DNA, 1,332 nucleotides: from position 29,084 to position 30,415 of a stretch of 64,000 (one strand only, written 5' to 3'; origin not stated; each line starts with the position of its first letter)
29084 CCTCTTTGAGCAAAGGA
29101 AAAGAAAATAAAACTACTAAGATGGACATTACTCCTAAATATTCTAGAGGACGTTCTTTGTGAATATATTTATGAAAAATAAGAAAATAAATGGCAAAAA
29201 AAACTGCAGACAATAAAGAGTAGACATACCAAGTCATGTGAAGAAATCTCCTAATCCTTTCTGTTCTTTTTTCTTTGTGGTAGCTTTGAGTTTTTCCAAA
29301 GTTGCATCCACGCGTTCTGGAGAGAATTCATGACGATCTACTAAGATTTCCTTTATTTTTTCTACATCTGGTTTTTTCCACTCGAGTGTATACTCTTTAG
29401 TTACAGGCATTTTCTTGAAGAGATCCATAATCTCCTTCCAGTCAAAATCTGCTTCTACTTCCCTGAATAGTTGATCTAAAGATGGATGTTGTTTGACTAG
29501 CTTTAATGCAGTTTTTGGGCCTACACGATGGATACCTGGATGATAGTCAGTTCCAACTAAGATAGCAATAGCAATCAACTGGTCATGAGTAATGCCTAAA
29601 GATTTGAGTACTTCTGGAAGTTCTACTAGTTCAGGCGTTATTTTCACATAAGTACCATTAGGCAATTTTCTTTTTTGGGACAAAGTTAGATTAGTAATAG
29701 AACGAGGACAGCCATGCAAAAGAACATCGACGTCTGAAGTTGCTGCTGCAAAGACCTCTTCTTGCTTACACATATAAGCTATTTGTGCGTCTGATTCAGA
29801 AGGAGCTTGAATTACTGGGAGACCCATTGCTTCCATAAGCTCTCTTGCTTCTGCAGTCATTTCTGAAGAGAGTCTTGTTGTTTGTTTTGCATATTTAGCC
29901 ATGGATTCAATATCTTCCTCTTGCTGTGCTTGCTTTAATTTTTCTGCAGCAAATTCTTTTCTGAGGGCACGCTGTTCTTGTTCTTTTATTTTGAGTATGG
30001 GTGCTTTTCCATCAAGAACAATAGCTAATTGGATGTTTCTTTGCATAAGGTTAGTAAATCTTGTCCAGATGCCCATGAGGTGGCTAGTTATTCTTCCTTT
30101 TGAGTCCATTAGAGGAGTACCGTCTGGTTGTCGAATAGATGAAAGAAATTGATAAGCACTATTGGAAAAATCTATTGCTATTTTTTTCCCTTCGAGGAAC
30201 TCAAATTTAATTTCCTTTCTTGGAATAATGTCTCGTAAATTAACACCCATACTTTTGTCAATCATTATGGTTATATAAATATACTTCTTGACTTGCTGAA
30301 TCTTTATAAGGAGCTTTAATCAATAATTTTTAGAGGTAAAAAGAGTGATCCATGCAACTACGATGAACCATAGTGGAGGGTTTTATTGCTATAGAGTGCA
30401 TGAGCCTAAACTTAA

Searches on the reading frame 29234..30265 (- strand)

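Call 98: search_protein_families(library=pfam, proteins=[window:29234-30265:-], max_evalue=0.00001)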
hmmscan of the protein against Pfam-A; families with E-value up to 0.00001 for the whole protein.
window:29234-30265:- (343 aa): 3 families
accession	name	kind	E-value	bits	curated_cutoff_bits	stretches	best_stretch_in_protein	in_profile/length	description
PF00867.23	XPG_I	-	6.3e-25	87.8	24.9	1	148-240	1-89/89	XPG I-region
PF00752.23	XPG_N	-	3.2e-14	53.6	22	1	17-104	17-99/101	XPG N-terminal domain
PF01367.25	5_3_exonuc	-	6.5e-07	30.2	40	1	226-271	2-49/97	5'-3' exonuclease, C-terminal SAM fold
